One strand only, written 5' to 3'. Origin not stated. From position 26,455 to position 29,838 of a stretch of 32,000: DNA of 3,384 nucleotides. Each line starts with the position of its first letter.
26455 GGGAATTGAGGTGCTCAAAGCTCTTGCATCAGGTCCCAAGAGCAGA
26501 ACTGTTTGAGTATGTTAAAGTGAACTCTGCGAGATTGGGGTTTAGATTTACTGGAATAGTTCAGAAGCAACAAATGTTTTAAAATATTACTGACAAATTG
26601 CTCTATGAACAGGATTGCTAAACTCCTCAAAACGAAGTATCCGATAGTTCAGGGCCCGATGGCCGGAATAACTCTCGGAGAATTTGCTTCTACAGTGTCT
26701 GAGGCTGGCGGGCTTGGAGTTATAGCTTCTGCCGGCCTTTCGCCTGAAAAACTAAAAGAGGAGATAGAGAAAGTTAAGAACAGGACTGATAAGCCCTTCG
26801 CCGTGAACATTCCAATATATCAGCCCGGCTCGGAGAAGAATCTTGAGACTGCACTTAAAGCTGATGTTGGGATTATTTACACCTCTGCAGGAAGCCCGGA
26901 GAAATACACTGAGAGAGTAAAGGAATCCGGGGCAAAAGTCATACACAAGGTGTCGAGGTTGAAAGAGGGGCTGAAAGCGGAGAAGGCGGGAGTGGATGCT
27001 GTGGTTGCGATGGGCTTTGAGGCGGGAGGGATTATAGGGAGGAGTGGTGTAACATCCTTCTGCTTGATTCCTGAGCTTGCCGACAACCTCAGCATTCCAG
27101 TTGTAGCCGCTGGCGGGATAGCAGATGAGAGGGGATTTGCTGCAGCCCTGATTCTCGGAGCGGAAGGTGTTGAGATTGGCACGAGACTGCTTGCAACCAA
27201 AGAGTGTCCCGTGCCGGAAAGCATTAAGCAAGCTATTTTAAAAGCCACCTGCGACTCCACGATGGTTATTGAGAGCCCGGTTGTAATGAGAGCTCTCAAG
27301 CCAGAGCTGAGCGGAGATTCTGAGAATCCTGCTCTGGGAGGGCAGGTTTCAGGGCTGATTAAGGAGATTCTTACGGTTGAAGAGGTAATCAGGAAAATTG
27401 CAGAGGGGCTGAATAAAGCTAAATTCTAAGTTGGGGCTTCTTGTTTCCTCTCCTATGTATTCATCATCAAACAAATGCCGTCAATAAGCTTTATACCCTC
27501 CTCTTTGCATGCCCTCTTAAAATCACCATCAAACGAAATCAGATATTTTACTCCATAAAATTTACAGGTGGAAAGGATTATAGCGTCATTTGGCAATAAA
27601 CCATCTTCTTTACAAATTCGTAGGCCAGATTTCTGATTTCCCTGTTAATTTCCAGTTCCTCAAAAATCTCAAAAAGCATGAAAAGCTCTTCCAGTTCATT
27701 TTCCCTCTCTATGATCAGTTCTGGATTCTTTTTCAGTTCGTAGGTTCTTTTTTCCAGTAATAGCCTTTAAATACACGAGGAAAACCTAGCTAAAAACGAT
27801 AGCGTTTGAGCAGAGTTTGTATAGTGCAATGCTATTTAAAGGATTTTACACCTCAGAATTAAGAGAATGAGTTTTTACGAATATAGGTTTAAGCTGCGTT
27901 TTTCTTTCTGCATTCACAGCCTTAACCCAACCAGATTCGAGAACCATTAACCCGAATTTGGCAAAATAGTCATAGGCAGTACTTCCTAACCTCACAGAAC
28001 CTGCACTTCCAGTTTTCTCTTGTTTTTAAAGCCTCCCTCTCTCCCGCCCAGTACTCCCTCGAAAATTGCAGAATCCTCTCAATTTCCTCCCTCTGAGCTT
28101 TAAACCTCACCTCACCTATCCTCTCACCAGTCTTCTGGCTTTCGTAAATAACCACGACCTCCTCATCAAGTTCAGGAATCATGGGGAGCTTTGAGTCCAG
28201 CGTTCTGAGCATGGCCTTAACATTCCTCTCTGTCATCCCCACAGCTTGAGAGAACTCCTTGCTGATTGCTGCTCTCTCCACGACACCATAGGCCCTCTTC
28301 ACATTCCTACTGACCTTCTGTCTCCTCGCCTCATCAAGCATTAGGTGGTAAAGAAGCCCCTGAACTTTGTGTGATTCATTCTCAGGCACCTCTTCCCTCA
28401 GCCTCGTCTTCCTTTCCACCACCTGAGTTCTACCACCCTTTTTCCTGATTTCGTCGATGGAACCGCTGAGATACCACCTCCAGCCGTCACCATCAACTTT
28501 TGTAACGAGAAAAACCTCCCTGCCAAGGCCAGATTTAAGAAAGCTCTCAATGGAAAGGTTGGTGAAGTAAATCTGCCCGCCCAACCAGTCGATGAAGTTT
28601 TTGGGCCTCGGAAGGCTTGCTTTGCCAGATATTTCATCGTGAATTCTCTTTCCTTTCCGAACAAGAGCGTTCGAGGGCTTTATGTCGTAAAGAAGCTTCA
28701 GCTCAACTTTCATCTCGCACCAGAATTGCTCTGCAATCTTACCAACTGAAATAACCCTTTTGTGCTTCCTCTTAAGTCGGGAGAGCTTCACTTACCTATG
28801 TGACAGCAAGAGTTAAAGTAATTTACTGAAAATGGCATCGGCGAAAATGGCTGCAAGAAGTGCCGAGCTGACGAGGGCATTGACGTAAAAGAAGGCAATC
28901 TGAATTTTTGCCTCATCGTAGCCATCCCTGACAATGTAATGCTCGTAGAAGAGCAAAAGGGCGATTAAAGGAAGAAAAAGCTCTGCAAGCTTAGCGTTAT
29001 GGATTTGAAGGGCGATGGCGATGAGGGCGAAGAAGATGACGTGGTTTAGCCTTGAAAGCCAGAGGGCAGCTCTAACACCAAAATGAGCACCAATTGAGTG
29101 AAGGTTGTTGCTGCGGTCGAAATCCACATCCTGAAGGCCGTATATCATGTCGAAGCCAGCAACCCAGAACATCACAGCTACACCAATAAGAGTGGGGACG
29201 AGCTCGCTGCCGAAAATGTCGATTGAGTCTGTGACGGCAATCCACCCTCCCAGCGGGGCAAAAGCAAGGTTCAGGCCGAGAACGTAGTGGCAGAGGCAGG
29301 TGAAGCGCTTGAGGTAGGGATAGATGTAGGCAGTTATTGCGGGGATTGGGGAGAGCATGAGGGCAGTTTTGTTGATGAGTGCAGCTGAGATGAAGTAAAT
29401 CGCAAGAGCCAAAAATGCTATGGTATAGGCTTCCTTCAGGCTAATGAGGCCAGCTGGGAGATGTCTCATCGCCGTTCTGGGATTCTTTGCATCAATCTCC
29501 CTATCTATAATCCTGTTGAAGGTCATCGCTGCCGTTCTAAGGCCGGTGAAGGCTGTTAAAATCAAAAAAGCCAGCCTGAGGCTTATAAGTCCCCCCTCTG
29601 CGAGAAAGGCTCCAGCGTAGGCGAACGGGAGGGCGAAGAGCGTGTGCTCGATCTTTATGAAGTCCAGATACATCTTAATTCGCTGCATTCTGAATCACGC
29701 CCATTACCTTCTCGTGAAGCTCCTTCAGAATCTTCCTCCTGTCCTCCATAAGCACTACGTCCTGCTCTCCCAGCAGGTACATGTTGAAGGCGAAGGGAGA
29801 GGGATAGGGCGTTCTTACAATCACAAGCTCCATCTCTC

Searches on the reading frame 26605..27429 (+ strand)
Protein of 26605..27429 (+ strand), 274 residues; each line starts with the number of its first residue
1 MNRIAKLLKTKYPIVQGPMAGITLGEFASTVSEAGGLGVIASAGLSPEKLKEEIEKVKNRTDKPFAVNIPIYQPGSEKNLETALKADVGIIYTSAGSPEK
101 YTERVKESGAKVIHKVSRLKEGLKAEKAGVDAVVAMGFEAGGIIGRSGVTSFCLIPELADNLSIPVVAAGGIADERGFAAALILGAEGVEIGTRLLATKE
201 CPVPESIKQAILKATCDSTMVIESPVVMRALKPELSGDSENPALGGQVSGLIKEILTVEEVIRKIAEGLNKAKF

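Call 7: search_protein_families(library=pfam, proteins=[window:26605-27429:+], max_evalue=0.01)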
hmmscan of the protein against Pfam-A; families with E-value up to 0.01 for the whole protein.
window:26605-27429:+ (274 aa): 6 families
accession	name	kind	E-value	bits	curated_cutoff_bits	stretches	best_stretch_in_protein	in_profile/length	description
PF03060.21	NMO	-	2.5e-57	195.2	28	2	79-235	105-267/331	Nitronate monooxygenase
PF00478.31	IMPDH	-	4.1e-12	46.2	25.6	1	3-208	26-252/345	IMP dehydrogenase / GMP reductase domain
PF00977.27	His_biosynth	-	0.0023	17.9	23.6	0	154-198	64-108/228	Histidine biosynthesis protein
PF04131.20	NanE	-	0.0057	16.3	27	0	99-195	82-176/192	Putative N-acetylmannosamine-6-phosphate epimerase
PF04309.18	G3P_antiterm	-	0.0072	16.2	27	0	154-191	130-167/173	Glycerol-3-phosphate responsive antiterminator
PF05690.20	ThiG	-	0.009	15.8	23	0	125-200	140-212/247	Thiazole biosynthesis protein ThiG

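Call 8: find_encoding_contigs(protein=window:26605-27429:+, flank=10000, max_places=10)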
Protein window:26605-27429:+ (274 aa): 23 contigs read that carry it; 10 places shown.
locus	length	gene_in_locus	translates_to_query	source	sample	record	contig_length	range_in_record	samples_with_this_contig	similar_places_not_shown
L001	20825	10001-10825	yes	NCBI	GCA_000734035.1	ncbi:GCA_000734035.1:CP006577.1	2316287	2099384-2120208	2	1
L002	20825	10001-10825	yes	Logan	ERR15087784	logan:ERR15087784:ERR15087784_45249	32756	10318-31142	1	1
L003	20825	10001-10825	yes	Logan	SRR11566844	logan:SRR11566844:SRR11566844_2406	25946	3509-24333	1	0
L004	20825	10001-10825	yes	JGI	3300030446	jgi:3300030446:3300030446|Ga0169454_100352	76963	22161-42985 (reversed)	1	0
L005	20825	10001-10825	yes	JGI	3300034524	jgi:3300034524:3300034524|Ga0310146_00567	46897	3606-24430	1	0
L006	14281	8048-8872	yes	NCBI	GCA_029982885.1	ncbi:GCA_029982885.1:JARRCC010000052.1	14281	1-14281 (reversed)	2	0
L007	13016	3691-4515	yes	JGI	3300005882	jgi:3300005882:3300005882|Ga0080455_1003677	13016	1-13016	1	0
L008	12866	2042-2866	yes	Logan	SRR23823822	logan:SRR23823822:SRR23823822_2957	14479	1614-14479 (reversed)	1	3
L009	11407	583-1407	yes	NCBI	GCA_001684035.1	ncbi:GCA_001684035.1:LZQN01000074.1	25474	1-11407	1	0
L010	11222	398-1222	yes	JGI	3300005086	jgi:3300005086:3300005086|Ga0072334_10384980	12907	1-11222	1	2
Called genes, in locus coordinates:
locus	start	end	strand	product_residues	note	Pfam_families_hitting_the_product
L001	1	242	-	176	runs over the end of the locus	PF10469:AKAP7_NLS, PF02834:LigT_PEase, PF13563:2_5_RNA_ligase2, PF02834:LigT_PEase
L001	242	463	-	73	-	PF26256:DUF8060 (weak)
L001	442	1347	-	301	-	PF24318:DUF7490, PF18204:PGF-CTERM (weak)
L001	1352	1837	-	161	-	-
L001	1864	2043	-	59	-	-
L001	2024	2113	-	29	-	-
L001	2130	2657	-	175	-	PF06863:DUF1254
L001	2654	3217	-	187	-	PF06742:DUF1214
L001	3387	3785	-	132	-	-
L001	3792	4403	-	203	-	-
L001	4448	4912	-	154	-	-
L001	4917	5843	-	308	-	-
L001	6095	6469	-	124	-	PF18765:Polbeta (weak)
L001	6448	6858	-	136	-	PF01934:HepT-like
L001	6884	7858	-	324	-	PF24996:NANM (faint), PF24681:Kelch_KLHDC2_KLHL20_DRC7 (weak), PF24981:Beta-prop_ATRN-LZTR1 (faint), PF01344:Kelch_1 (faint), PF24681:Kelch_KLHDC2_KLHL20_DRC7 (weak)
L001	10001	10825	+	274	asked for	PF00478:IMPDH, PF03060:NMO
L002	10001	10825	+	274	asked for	PF00478:IMPDH, PF03060:NMO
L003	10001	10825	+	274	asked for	PF00478:IMPDH, PF03060:NMO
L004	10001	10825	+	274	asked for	PF00478:IMPDH, PF03060:NMO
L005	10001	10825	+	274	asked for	PF00478:IMPDH, PF03060:NMO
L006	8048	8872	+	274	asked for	PF00478:IMPDH, PF03060:NMO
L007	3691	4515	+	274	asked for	PF00478:IMPDH, PF03060:NMO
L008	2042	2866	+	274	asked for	PF00478:IMPDH, PF03060:NMO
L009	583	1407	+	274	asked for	PF00478:IMPDH, PF03060:NMO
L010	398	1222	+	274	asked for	PF00478:IMPDH, PF03060:NMO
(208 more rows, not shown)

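Call 10: find_related_loci(query=window:26605-27429:+, collection=genome_contigs, flank=10000)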
Query window:26605-27429:+ (274 aa) in genome_contigs; peptide patterns used: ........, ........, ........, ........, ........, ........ (x = any residue, [..] = any of these).
600 stretches matched a pattern (row limit reached: there are more); 14 encode a relative of the query (tblastn E <= 1e-3); 14 distinct loci.
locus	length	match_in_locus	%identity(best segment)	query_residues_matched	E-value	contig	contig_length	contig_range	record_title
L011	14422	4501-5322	95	1-274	8e-170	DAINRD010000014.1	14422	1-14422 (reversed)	MAG TPA_asm: Archaeoglobus sp. isolate CTOTU24189 NODE_78_length_14422_cov_5.038978, whole genome shotgun sequence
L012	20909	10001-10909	40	3-272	2e-56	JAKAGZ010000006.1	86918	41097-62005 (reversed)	MAG: Bacteroidetes bacterium isolate WY2.bin74 NODE_363_length_86918_cov_14.168151, whole genome shotgun sequence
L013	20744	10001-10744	40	2-242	1e-50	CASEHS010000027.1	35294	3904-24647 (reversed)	uncultured Firmicutes bacterium isolate A15_L4_384384_idba_bin.180 genome assembly, contig: A15_L4_384384_idba_bin.180.f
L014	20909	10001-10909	39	3-267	2e-50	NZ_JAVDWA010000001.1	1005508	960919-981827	Fictibacillus barbaricus strain BE211 Ga0454545_01, whole genome shotgun sequence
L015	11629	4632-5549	37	1-273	5e-47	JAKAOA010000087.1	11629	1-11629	MAG: Bacteroidetes bacterium isolate YF1.bin105 NODE_6795_length_11629_cov_1.729264, whole genome shotgun sequence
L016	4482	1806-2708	35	4-265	2e-35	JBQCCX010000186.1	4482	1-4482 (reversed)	MAG: Xanthobacteraceae bacterium isolate bin077 k141_4701017, whole genome shotgun sequence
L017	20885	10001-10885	38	4-265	3e-43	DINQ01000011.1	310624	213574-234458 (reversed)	MAG TPA_asm: Bacteroidales bacterium UBA5536 UBA5536_contig_404, whole genome shotgun sequence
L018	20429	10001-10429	33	79-215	3e-12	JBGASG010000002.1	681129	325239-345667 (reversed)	MAG: Candidatus Obscuribacteraceae bacterium isolate MAG_AAO_H10.39 AAOH10-39_opera_contig_26, whole genome shotgun sequ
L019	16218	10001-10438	34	83-225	4e-12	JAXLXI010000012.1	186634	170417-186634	MAG: Candidatus Obscuribacterales bacterium isolate STL-CYA3 C4.167.fa-12, whole genome shotgun sequence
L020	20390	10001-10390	29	92-222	3e-9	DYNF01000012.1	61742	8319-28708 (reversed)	MAG TPA_asm: Prochloron sp. SulCav_FS08_3_32_3330 SulCav_FS08_3_97_length_61742_cov_2202_431533, whole genome shotgun se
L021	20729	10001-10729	26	4-224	1e-7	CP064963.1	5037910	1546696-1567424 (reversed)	MAG: Candidatus Melainabacteria bacterium isolate Aved_18-Q3-R54-62_BATAC.358_cln chromosome, complete genome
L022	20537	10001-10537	32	9-176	3e-7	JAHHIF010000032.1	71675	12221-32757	MAG: Symplocastrum torsivum CPER-KK1 scaffold_172_c1, whole genome shotgun sequence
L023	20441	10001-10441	32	9-154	4e-5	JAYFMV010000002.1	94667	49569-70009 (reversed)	MAG: Potamolinea sp. isolate R1S1 contig_101, whole genome shotgun sequence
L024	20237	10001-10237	35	116-193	4e-5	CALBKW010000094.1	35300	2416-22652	MAG TPA_asm: uncultured Candidatus Melainabacteria bacterium isolate SRR1747045_bin.6_CONCOCT_v1.1_MAG genome assembly,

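Call 50: find_homologous_proteins(query=window:26605-27429:+, max_evalue=1e-60)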
Query window:26605-27429:+ (274 aa): 99 proteins with E <= 1e-60 among 8000 candidates.
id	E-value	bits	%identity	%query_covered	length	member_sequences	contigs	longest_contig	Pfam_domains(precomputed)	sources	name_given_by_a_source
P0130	9.6e-166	568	100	100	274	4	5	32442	PF00478.32,PF03060.22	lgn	-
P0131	8.1e-119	414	73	97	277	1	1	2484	PF00478.32,PF03060.22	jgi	-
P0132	3.7e-118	412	73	97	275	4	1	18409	PF00478.32,PF03060.22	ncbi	-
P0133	1.3e-115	403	72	96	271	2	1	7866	PF00478.32,PF03060.22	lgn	-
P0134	3.9e-81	290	50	97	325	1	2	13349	PF01070.25,PF00478.32,PF03060.22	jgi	jgi:enoyl-[acyl-carrier protein] reductase II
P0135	7.5e-81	290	77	65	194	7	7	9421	PF03060.22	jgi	jgi:enoyl-[acyl-carrier protein] reductase II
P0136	2.7e-80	288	49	99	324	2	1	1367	PF00478.32,PF03060.22,PF04131.21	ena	-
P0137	2.9e-80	288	49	96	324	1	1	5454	PF00478.32,PF03060.22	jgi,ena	-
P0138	2.3e-79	285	51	97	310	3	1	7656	PF01070.25,PF00478.32,PF03060.22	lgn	-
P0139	2.7e-79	284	49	99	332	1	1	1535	PF01070.25,PF00478.32,PF03060.22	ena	-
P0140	6.9e-78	280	48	95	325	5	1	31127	PF00478.32,PF03060.22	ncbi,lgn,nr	ncbi:MAG: nitronate monooxygenase [Deltaproteobacteria bacterium]|nr:nitronate monooxygenase [Deltap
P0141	9.0e-76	273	50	98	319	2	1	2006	PF00478.32,PF03060.22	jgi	jgi:enoyl-[acyl-carrier protein] reductase II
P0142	2.6e-75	271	50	91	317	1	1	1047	PF01070.25,PF00478.32,PF03060.22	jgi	jgi:enoyl-[acyl-carrier protein] reductase II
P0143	4.5e-75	271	48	97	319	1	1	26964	PF00478.32,PF03060.22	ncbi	ncbi:MAG: NAD(P)H-dependent flavin oxidoreductase [Desulfomonilia bacterium]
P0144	1.1e-74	269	47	97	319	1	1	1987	PF00478.32,PF03060.22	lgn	-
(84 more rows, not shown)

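Call 51: find_encoding_contigs(protein=P0135, flank=9000, max_places=4)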
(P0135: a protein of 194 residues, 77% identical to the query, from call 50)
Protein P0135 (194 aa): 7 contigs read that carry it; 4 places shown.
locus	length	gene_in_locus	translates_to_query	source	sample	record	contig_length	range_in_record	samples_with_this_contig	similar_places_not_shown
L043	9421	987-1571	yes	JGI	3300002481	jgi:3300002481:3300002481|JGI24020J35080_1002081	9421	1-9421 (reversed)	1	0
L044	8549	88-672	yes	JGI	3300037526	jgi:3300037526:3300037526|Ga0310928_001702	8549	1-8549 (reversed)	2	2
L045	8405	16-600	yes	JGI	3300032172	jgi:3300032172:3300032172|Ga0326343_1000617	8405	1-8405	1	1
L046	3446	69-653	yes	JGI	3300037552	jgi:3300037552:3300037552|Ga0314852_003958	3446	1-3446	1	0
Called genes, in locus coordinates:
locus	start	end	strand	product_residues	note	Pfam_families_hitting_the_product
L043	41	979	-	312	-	PF15978:TnsD (weak), PF00665:rve (weak), PF13683:rve_3 (faint)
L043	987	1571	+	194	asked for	PF03060:NMO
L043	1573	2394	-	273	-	PF09810:Exo5, PF12705:PDDEXK_1, PF09810:Exo5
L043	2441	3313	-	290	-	-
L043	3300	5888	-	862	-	PF00270:DEAD, PF04851:ResIII, PF00271:Helicase_C, PF19306:WHD_Lhr, PF08494:DEAD_assoc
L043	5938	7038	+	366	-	PF22020:RlmL_1st, PF02926:THUMP, PF01170:UPF0020, PF02384:N6_Mtase (weak), PF13847:Methyltransf_31 (faint)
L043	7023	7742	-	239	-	-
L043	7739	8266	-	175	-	PF00149:Metallophos (weak), PF12850:Metallophos_2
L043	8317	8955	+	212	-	-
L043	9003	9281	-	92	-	PF21476:PF0610-like_N, PF23470:Zn_ribbon_PF0610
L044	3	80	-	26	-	?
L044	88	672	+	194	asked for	PF03060:NMO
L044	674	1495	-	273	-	PF09810:Exo5, PF12705:PDDEXK_1, PF09810:Exo5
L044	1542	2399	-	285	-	PF01040:UbiA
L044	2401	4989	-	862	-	PF00270:DEAD, PF04851:ResIII, PF00271:Helicase_C, PF19306:WHD_Lhr, PF08494:DEAD_assoc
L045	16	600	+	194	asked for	PF03060:NMO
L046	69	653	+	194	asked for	PF03060:NMO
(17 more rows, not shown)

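Call 52: find_encoding_contigs(protein=P0133, flank=8000, max_places=2)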
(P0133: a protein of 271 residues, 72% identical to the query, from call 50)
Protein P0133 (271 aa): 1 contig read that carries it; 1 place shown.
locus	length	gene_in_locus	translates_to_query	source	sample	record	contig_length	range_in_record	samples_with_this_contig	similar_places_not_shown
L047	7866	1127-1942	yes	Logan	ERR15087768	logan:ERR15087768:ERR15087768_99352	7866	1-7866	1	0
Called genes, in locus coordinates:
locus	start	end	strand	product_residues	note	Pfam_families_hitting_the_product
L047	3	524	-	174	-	?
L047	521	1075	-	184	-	PF06742:DUF1214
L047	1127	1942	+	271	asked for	PF00478:IMPDH, PF03060:NMO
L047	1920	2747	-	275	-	PF09810:Exo5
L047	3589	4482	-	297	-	PF04055:Radical_SAM, PF08608:Wyosine_form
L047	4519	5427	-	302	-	PF00441:Acyl-CoA_dh_1, PF08028:Acyl-CoA_dh_2 (weak)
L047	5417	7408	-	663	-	PF00732:GMC_oxred_N, PF01266:DAO (faint), PF13450:NAD_binding_8 (faint), PF05199:GMC_oxred_C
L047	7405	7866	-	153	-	?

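Call 63: search_protein_families(library=ncbifam, proteins=[window:26605-27429:+], max_evalue=0.01)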
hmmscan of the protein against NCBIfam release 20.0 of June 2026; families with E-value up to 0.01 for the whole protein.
window:26605-27429:+ (274 aa): 17 families
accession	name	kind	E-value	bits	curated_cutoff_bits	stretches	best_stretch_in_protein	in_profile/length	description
TIGR03151.1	enACPred_II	equivalog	4e-68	229.9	453.1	1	2-223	2-221/307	enoyl-[acyl-carrier-protein] reductase FabK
TIGR01302.1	IMP_dehydrog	equivalog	2.2e-13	49.9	481.5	2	2-77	25-98/450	IMP dehydrogenase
NF005311.0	PRK06843.1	equivalog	3.1e-08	32.9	779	1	144-208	237-301/404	inosine 5-monophosphate dehydrogenase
TIGR02814.1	pfaD_fam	subfamily_domain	4.6e-06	25.7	449.25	1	9-95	16-108/444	PfaD family polyunsaturated fatty acid/polyketide biosynthesis protein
NF005869.0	PRK07807.1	equivalog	6.8e-06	25.4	549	0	10-61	43-93/479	GuaB1 family IMP dehydrogenase-related protein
NF005574.0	PRK07259.1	equivalog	1.5e-05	24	269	1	104-211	180-283/304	dihydroorotate dehydrogenase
NF002231.0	PRK01130.1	subfamily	3.5e-05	23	189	1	99-195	116-213/230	putative N-acetylmannosamine-6-phosphate 2-epimerase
NF052358.1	GMPRedGuaB1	equivalog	7.3e-05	22.1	675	0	10-61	43-93/479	GMP reductase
TIGR01037.2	pyrD_sub1_fam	subfamily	9.4e-05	21.6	270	1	139-213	209-282/300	dihydroorotate dehydrogenase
NF010112.0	PRK13585.1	equivalog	0.00012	21.8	243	1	155-197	184-226/241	1-(5-phosphoribosyl)-5-[(5-phosphoribosylamino)methylideneamino]imidazole-4-carboxamide isomerase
NF005819.0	PRK07695.1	equivalog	0.0003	20.5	251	1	110-190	96-175/205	thiazole tautomerase TenI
TIGR01304.1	IMP_DH_rel_2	equivalog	0.00043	19.6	342.1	1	9-192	42-213/365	GuaB3 family IMP dehydrogenase-related protein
NF005442.0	PRK07028.1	equivalog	0.00068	18.3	593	1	89-213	94-212/430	bifunctional hexulose-6-phosphate synthase/ribonuclease regulator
TIGR01919.1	hisA-trpF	equivalog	0.0019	17.7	306.45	0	154-198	65-109/243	bifunctional 1-(5-phosphoribosyl)-5-((5-phosphoribosylamino)methylideneamino)imidazole-4-carboxamide isomerase/phosphoribosylanthranilate is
NF003215.0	PRK04180.1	equivalog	0.0027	17.2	395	1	157-216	202-260/298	pyridoxal 5'-phosphate synthase lyase subunit PdxS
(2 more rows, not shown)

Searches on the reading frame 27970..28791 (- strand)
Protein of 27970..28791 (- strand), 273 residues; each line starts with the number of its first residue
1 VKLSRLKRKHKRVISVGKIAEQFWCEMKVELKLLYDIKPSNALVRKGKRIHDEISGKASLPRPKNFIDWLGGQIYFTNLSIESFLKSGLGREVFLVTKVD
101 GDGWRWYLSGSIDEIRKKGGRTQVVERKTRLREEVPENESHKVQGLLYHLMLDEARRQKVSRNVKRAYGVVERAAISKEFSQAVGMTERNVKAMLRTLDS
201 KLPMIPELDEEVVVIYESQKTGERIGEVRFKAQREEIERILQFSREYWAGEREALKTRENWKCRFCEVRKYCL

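Call 7: search_protein_families(library=pfam, proteins=[window:27970-28791:-], max_evalue=0.01)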
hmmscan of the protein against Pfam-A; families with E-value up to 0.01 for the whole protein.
window:27970-28791:- (273 aa): 2 families
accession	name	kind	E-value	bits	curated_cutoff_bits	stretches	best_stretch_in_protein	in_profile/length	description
PF09810.15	Exo5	-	1.3e-24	87.8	25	3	194-272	283-364/367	Exonuclease V - a 5' deoxyribonuclease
PF12705.13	PDDEXK_1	-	4.7e-11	43.5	22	1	92-272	120-246/247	PD-(D/E)XK nuclease superfamily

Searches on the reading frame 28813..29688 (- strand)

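Call 7: search_protein_families(library=pfam, proteins=[window:28813-29688:-], max_evalue=0.01)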
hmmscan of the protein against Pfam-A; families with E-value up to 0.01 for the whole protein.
window:28813-29688:- (291 aa): 1 family
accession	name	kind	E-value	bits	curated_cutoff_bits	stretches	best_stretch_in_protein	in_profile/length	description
PF01040.23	UbiA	-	2.5e-52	178.1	34.2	1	19-269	1-248/250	UbiA prenyltransferase family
